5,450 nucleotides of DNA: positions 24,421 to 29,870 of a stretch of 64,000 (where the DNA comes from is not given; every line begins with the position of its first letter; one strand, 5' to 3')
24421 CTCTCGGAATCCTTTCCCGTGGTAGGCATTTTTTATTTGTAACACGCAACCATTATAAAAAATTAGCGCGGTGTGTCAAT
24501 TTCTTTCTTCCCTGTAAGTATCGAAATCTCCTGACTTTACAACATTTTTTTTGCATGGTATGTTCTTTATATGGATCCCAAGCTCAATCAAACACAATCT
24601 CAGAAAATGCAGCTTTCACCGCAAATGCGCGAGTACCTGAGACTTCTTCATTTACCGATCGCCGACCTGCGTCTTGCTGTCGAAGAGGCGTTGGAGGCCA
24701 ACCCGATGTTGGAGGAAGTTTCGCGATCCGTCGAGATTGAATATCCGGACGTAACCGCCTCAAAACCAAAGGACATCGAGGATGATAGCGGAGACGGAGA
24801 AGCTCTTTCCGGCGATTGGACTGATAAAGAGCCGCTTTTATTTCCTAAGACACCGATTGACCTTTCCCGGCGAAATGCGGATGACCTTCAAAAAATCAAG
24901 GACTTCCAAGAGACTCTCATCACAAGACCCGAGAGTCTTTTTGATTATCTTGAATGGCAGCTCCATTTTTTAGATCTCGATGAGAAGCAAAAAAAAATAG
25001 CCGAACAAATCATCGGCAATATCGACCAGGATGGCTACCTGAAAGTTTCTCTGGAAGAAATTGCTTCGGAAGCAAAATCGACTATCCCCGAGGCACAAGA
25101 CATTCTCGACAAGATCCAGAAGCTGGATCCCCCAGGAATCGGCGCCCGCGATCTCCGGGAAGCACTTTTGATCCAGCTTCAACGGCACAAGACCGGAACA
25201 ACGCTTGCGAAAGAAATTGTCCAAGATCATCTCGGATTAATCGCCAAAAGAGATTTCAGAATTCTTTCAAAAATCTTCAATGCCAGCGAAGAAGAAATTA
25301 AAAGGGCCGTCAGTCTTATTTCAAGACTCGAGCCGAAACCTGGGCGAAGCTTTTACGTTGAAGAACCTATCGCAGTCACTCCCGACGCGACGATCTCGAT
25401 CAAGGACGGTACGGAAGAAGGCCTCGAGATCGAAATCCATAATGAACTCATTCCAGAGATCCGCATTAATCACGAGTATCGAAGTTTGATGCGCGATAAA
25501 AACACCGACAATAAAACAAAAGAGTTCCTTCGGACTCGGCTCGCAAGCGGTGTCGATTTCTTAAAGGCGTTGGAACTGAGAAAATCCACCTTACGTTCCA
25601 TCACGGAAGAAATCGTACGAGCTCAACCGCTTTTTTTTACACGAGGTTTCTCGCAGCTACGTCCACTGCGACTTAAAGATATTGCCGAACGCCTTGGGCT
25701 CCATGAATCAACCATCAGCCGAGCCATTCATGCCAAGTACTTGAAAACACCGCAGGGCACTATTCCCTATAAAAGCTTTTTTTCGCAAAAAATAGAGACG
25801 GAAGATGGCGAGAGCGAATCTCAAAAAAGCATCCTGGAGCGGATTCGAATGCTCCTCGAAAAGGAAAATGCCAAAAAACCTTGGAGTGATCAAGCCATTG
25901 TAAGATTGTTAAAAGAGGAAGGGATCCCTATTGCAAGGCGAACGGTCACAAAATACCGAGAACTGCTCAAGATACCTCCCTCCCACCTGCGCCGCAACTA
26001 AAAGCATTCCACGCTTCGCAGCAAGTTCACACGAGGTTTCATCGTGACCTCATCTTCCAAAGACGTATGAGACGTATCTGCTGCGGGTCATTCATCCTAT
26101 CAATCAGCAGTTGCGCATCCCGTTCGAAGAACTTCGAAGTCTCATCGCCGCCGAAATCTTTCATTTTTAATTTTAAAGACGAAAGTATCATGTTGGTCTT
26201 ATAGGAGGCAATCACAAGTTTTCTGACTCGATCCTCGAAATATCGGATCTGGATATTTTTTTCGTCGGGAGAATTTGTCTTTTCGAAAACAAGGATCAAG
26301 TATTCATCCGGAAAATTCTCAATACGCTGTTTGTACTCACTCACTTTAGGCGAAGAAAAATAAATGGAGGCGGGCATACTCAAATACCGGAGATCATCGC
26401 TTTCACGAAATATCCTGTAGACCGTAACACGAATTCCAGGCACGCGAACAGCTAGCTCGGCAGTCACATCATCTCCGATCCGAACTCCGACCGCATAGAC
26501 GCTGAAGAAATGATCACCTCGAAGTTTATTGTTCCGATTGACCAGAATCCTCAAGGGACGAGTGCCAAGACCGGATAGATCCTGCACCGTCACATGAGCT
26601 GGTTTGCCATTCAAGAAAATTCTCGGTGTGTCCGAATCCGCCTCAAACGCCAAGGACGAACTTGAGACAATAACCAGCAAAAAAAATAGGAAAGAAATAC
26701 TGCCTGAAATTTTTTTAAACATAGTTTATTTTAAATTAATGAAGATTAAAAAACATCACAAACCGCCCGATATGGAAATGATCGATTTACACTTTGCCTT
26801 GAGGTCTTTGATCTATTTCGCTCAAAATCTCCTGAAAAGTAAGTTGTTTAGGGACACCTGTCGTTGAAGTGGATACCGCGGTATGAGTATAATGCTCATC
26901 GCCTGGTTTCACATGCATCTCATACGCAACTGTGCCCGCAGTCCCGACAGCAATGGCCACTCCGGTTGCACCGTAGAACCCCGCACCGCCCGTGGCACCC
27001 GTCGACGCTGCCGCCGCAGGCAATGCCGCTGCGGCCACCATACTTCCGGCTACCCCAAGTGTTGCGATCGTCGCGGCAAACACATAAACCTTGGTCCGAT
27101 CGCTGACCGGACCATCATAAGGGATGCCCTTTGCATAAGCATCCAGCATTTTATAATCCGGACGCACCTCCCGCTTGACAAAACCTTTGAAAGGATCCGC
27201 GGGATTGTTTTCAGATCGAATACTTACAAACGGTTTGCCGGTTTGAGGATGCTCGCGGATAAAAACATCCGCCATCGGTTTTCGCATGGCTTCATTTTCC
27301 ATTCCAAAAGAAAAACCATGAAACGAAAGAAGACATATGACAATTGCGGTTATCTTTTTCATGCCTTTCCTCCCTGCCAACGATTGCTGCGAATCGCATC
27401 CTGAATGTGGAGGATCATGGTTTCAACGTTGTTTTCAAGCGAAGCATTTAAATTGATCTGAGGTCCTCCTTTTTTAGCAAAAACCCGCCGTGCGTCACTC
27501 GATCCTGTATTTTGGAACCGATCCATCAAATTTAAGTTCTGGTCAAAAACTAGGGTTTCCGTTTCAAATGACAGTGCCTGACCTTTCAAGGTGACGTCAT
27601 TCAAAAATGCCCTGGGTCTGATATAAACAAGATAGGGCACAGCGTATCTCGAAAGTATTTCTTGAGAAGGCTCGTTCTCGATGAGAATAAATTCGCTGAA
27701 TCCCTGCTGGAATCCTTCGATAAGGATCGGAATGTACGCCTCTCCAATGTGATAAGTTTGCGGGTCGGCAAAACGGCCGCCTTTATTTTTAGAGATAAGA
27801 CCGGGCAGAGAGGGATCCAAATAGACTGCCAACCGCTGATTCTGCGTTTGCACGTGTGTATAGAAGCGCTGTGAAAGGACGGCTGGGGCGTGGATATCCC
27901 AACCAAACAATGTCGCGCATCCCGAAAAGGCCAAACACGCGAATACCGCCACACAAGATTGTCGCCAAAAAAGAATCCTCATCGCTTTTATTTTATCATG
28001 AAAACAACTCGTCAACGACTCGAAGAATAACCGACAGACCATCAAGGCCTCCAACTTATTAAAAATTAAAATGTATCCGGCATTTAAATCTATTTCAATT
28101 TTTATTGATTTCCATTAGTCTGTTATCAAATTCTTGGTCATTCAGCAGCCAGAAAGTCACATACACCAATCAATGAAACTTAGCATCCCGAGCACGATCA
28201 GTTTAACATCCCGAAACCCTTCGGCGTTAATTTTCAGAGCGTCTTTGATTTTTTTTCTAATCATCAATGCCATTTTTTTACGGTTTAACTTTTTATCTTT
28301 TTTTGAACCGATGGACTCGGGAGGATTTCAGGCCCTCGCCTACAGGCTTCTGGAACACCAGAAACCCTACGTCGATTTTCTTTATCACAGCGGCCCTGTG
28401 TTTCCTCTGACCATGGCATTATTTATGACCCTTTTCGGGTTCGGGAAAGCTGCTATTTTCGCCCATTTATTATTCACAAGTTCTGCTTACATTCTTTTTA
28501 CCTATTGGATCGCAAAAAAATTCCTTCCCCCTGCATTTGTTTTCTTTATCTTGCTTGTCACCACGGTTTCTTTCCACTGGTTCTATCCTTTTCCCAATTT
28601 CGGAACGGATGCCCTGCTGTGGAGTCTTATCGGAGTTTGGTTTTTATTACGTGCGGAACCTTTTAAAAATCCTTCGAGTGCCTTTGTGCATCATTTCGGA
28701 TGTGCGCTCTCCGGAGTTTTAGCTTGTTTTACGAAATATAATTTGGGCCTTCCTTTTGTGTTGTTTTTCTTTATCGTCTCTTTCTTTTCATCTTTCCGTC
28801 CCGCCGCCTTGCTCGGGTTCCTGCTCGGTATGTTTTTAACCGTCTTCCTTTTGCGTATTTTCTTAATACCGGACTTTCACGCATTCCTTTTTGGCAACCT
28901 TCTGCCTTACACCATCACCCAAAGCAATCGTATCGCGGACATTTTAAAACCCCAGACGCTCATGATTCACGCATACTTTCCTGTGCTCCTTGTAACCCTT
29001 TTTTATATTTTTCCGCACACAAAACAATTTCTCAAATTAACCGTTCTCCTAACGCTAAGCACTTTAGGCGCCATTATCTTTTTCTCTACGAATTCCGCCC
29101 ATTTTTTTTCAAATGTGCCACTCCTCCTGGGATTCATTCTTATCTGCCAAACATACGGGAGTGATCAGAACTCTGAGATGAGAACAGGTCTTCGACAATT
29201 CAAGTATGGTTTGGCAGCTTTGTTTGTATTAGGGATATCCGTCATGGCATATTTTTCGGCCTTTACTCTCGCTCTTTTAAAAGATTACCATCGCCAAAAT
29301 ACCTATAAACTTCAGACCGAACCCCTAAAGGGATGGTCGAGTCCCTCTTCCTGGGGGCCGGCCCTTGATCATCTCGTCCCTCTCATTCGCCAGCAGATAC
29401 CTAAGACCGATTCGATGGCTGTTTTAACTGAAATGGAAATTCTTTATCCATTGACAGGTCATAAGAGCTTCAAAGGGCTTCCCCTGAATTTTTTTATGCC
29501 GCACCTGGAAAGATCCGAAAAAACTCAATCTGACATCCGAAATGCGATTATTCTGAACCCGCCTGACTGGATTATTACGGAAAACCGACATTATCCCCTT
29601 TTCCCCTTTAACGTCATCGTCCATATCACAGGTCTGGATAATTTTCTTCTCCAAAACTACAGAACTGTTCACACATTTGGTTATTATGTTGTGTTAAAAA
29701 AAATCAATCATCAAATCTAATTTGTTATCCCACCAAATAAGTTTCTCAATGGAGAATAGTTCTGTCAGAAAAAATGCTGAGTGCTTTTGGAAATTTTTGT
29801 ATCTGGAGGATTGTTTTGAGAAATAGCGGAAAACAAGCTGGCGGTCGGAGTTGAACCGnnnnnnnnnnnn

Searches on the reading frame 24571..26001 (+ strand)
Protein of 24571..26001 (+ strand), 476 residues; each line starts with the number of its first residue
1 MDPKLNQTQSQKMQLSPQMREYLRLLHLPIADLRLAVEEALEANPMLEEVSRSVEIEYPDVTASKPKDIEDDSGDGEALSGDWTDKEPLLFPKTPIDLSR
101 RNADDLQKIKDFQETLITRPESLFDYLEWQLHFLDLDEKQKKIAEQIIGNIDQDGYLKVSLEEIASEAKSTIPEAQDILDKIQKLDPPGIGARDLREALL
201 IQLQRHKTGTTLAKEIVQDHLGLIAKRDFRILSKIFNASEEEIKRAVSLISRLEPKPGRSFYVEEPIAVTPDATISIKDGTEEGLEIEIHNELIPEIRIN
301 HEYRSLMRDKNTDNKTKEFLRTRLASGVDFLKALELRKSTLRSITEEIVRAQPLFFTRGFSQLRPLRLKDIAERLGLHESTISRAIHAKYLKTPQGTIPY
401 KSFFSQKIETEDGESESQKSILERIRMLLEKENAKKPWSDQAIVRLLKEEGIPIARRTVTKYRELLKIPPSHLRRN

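Call 4: search_protein_families(library=pfam, proteins=[window:24571-26001:+])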
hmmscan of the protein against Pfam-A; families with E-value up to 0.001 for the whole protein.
window:24571-26001:+ (476 aa): 4 families
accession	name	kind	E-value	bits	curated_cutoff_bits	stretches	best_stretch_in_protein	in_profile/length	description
PF04963.19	Sigma54_CBD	-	2.3e-57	194.2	22.9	1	114-303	3-185/185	Sigma-54 factor, core binding domain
PF04552.19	Sigma54_DBD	-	3.6e-54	183.3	22.8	1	318-475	2-159/160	Sigma-54, DNA binding domain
PF00309.25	Sigma54_AID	-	6.2e-13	48.8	23.8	1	4-49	1-46/46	Sigma-54 factor, Activator interacting domain (AID)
PF09339.16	HTH_IclR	-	0.0008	19.6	22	0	364-387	17-40/52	IclR helix-turn-helix domain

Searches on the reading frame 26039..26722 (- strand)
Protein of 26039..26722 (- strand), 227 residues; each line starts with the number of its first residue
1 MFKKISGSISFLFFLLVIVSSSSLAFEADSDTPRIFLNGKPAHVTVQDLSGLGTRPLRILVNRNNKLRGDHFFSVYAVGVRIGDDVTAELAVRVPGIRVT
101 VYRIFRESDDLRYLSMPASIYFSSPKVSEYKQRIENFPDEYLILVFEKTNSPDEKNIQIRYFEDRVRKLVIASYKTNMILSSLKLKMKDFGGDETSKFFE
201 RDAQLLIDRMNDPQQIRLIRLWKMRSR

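Call 4: search_protein_families(library=pfam, proteins=[window:26039-26722:-])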
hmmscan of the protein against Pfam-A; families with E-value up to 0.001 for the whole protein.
window:26039-26722:- (227 aa): 0 families

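Call 8: search_protein_families(library=ncbifam, proteins=[window:26039-26722:-], max_evalue=0.01)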
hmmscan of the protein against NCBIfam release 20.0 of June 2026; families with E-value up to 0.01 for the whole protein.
window:26039-26722:- (227 aa): 0 families

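Call 20: search_protein_families(library=pfam, proteins=[window:26039-26722:-], max_evalue=10)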
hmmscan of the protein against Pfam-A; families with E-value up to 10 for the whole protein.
window:26039-26722:- (227 aa): 1 family
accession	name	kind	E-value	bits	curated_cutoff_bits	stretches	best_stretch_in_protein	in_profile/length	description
PF24253.1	DUF7454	-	0.033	14.5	27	1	76-114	5-40/59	Domain of unknown function (DUF7454)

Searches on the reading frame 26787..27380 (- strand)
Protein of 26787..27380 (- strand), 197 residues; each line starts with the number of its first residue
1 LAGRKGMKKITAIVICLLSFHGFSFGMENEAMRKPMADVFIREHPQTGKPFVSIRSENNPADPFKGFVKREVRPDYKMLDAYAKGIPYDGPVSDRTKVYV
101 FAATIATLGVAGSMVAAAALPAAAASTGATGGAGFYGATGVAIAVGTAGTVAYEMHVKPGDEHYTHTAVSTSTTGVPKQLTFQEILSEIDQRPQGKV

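Call 8: search_protein_families(library=ncbifam, proteins=[window:26787-27380:-], max_evalue=0.01)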
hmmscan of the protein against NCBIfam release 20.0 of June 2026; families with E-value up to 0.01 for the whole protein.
window:26787-27380:- (197 aa): 0 families

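Call 20: search_protein_families(library=pfam, proteins=[window:26787-27380:-], max_evalue=10)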
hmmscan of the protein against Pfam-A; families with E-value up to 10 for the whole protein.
window:26787-27380:- (197 aa): 1 family
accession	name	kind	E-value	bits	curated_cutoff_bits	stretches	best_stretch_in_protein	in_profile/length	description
PF18978.5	DUF5714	-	0.4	10.7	26.2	1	105-164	42-103/173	Family of unknown function (DUF5714)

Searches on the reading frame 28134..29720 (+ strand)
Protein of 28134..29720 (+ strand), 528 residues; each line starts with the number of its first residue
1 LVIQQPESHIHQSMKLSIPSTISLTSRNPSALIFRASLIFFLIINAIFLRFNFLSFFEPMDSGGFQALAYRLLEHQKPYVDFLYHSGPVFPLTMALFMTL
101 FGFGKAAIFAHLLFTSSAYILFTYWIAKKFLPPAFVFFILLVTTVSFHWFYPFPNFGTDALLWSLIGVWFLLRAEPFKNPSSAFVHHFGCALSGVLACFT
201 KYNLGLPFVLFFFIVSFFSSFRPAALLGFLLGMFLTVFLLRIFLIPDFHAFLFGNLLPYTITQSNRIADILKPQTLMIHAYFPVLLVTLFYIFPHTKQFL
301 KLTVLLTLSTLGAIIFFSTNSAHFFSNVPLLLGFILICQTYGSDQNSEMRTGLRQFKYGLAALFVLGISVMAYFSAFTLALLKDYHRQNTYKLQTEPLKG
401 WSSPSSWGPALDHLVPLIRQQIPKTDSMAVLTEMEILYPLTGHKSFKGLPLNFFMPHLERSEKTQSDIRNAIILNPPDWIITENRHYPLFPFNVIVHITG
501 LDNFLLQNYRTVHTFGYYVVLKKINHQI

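Call 4: search_protein_families(library=pfam, proteins=[window:28134-29720:+])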
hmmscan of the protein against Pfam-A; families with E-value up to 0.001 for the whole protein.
window:28134-29720:+ (528 aa): 0 families

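Call 8: search_protein_families(library=ncbifam, proteins=[window:28134-29720:+], max_evalue=0.01)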
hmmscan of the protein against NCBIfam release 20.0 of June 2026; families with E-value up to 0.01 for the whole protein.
window:28134-29720:+ (528 aa): 0 families

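Call 20: search_protein_families(library=pfam, proteins=[window:28134-29720:+], max_evalue=10)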
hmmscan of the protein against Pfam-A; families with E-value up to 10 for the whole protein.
window:28134-29720:+ (528 aa): 0 families

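Call 67: search_protein_representatives(protein=window:28134-29720:+)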
Query: 528 residues. Proteins with E-value up to 0.001 (for the whole library): 224; up to 1e-10: 169; up to 1e-30: 95. The best 150 are listed.
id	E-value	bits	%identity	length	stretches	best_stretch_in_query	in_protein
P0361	4.2e-159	547.0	54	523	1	28-524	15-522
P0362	1.1e-116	407.1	100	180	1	349-528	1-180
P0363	2.0e-98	346.8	40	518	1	36-523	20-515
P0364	9.6e-77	275.3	35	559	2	33-391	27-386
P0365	1.5e-76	274.6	36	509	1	34-523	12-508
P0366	2.0e-63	231.3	34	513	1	21-523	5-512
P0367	5.2e-62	226.6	33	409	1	139-526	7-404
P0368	9.5e-62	225.8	33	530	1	35-525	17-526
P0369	8.3e-61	222.7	30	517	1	37-523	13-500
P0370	4.9e-60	220.1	33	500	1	36-524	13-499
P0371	1.5e-59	218.5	35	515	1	37-523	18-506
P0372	3.1e-57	210.9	30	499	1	38-524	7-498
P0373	6.6e-57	209.8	32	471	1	76-523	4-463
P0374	2.2e-56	208.0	30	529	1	21-523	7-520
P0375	3.0e-56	207.6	31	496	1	38-525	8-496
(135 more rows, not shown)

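Call 69: search_protein_families(library=pfam, alignment_id=A4, max_evalue=0.01)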
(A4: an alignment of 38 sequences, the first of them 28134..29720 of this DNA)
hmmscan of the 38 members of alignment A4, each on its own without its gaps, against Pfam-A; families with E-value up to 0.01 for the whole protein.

A. member 1, window:28134-29720:+ (528 aa): 0 families

B. families by the number of members that match (of 38 scanned): 1 family
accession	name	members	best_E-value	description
PF13231.12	PMT_2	20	6.3e-10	Dolichyl-phosphate-mannose-protein mannosyltransferase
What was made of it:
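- On GT39/GT83-like PMT_2 (PF13231): Y528 is supported only at family level, with 20 of 38 members hitting (call 69).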
